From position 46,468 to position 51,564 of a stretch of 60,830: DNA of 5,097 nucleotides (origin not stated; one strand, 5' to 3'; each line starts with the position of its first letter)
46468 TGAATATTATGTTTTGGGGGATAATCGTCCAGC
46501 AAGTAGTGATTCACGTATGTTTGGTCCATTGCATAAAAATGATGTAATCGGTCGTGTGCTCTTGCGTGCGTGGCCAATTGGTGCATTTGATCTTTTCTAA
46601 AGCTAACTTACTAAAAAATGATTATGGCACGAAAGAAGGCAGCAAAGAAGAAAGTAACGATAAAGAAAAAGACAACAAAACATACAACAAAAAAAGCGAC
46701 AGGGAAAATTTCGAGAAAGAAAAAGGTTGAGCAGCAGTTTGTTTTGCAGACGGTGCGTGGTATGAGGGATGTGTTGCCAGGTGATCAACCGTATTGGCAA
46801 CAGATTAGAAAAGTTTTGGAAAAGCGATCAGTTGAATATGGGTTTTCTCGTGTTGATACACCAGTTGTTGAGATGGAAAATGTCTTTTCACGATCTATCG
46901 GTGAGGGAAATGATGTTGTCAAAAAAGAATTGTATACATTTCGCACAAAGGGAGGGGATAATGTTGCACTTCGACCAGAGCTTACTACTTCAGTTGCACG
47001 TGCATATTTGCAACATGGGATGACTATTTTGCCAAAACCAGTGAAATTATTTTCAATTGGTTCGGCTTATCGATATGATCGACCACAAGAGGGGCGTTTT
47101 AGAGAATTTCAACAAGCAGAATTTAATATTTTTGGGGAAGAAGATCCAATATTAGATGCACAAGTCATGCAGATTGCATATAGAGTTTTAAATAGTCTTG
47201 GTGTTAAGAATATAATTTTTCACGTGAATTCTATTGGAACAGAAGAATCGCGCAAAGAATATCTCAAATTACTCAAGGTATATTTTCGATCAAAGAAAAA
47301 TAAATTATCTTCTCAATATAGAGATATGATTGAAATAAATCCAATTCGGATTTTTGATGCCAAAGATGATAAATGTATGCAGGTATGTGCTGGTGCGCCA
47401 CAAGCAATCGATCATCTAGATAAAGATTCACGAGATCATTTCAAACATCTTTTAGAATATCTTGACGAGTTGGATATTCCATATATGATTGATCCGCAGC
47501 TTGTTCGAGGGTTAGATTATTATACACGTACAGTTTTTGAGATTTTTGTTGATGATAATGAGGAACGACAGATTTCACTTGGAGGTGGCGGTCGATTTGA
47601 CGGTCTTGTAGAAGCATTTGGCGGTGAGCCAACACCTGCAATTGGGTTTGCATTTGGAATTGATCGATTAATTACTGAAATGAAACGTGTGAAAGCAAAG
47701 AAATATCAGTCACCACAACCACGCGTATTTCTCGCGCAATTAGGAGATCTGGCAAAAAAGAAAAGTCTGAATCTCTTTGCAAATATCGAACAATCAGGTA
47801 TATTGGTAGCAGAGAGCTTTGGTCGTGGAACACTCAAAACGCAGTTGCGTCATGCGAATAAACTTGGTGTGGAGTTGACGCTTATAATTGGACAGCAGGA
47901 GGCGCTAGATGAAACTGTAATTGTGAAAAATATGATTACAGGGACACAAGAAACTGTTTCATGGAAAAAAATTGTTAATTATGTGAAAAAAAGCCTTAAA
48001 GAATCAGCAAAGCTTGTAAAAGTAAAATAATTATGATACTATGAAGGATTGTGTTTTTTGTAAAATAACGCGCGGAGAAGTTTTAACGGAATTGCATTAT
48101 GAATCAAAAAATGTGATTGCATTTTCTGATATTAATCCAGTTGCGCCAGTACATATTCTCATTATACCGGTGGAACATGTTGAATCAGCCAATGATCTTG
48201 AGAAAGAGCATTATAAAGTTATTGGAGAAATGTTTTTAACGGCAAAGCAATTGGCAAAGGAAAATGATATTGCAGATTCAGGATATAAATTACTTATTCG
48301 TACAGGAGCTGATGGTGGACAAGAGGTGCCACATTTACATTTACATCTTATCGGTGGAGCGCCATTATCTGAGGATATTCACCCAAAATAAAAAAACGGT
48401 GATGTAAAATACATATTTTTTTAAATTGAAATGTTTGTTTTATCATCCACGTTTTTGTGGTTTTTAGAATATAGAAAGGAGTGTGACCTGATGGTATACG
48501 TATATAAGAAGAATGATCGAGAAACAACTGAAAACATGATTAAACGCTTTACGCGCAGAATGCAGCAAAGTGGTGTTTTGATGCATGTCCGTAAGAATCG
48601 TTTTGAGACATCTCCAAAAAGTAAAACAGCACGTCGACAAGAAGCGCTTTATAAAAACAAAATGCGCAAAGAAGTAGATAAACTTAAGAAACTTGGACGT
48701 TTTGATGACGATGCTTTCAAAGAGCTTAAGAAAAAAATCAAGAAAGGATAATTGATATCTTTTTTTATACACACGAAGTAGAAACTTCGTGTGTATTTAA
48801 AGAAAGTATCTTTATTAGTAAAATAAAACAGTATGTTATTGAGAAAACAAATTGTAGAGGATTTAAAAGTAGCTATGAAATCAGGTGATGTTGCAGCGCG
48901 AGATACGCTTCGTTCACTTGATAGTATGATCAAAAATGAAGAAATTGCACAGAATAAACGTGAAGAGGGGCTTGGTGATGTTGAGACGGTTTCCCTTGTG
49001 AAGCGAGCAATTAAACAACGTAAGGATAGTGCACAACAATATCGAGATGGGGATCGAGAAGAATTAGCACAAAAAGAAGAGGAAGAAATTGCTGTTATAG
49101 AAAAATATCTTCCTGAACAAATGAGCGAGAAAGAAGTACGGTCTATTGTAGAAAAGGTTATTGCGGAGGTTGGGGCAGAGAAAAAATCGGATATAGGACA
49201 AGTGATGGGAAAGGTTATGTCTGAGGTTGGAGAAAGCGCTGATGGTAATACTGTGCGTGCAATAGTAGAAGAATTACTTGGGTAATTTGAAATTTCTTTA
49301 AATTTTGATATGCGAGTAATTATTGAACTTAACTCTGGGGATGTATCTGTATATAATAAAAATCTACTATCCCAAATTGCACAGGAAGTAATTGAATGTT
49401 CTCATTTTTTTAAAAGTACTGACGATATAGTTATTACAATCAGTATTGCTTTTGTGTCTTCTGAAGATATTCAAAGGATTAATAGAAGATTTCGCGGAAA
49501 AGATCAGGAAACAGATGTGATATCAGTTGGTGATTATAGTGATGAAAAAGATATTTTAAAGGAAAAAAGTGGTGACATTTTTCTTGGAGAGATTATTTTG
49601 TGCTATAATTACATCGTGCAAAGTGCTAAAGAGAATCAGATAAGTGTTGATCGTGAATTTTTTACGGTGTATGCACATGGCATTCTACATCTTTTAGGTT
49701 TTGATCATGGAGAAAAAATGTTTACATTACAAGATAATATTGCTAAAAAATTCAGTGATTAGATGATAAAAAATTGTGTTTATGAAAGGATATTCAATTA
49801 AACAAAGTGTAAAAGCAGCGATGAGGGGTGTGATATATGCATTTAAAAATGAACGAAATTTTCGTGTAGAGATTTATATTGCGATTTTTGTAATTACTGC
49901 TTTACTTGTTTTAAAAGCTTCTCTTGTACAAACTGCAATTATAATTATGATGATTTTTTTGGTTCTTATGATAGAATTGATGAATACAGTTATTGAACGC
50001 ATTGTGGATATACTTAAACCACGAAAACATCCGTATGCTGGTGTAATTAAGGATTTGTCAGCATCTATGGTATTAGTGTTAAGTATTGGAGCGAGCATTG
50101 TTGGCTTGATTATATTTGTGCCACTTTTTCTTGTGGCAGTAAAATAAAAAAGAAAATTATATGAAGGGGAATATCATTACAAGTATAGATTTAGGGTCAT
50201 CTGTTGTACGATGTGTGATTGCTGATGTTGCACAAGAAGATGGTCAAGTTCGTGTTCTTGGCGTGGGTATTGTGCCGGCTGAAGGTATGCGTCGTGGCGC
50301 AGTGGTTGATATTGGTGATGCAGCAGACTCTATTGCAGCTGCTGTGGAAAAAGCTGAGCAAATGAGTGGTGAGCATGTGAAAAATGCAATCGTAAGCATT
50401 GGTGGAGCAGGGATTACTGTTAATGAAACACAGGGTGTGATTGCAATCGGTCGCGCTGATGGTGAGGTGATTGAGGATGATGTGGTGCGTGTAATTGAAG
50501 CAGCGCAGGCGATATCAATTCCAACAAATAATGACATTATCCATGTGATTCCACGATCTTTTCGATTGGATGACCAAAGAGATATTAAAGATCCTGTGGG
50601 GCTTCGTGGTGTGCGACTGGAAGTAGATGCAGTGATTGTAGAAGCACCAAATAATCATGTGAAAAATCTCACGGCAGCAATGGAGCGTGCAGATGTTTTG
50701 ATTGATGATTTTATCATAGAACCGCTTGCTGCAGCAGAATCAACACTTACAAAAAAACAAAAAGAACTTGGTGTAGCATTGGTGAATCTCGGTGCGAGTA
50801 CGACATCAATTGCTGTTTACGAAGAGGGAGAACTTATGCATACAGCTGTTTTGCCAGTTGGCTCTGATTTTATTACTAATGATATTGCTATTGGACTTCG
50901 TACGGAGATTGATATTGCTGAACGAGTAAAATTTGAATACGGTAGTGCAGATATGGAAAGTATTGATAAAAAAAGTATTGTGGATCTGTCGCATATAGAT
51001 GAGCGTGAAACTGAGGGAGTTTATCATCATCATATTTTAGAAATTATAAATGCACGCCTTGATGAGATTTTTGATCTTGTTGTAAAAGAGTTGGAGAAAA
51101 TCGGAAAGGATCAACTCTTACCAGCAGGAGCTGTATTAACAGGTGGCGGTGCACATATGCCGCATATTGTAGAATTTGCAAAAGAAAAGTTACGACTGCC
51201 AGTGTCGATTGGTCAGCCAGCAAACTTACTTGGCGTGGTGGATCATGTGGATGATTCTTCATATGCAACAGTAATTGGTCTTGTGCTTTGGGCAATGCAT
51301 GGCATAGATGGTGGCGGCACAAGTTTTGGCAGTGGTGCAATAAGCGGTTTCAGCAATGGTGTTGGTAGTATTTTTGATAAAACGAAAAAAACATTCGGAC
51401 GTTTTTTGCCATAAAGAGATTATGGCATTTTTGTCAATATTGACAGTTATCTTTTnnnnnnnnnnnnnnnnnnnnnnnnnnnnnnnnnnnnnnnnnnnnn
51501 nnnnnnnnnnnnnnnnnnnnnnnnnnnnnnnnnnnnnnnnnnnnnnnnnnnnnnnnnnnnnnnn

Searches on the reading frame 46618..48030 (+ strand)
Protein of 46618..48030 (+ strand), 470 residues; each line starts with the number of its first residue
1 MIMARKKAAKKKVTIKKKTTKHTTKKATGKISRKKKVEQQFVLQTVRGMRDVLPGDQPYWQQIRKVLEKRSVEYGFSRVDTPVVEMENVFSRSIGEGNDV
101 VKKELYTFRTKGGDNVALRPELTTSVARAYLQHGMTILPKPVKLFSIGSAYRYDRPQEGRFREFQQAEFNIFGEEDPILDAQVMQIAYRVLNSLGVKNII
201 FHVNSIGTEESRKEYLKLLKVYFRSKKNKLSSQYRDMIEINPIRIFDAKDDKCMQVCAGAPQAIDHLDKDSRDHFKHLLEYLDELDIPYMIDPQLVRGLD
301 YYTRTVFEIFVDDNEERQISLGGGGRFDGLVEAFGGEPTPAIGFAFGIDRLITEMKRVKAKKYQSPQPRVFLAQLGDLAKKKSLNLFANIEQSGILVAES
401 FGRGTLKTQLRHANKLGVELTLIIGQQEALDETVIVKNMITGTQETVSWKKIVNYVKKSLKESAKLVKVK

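Call 83: search_protein_families(library=pfam, proteins=[window:46618-48030:+], max_evalue=0.00001)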
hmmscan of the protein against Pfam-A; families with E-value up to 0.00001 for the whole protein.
window:46618-48030:+ (470 aa): 4 families
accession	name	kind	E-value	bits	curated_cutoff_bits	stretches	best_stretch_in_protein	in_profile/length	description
PF13393.11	tRNA-synt_His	-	1.5e-37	130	25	1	48-351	1-308/308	Histidyl-tRNA synthetase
PF00587.30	tRNA-synt_2b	-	4.4e-12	46.9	29.3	1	106-352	1-172/179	tRNA synthetase class II core domain (G, H, P, S and T)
PF03129.25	HGTP_anticodon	-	1.4e-09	38.4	21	1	386-458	21-93/94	Anticodon binding domain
PF01409.25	tRNA-synt_2d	-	4.4e-06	26.8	19.8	0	54-176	13-137/246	tRNA synthetases class II core domain (F)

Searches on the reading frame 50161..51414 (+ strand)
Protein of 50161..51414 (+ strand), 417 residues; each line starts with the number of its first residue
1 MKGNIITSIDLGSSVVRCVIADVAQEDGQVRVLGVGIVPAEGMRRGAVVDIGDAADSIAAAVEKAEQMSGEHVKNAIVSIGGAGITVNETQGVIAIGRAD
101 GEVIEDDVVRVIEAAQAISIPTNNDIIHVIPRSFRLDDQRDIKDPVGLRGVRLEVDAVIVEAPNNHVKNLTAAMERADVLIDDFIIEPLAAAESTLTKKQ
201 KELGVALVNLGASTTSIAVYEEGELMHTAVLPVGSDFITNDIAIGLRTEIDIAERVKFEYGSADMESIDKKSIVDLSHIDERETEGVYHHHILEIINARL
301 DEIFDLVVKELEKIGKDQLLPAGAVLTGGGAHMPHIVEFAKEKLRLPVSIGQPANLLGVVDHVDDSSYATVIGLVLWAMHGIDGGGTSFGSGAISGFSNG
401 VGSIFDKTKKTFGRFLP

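Call 83: search_protein_families(library=pfam, proteins=[window:50161-51414:+], max_evalue=0.00001)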
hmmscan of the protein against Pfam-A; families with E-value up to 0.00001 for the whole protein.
window:50161-51414:+ (417 aa): 4 families
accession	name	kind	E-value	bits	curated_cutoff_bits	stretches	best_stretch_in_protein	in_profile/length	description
PF14450.12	FtsA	-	3.3e-34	118.4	31.8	1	206-373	1-127/127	Cell division protein FtsA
PF02491.25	SHS2_FTSA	-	1.6e-23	83.3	25.4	1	82-160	1-78/79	SHS2 domain inserted in FTSA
PF06723.19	MreB_Mbl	-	3e-09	36.6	27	1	185-353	127-306/327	MreB/Mbl protein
PF11104.14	PilM_2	-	1.1e-08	34.9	27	0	9-258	2-235/340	Type IV pilus assembly protein PilM;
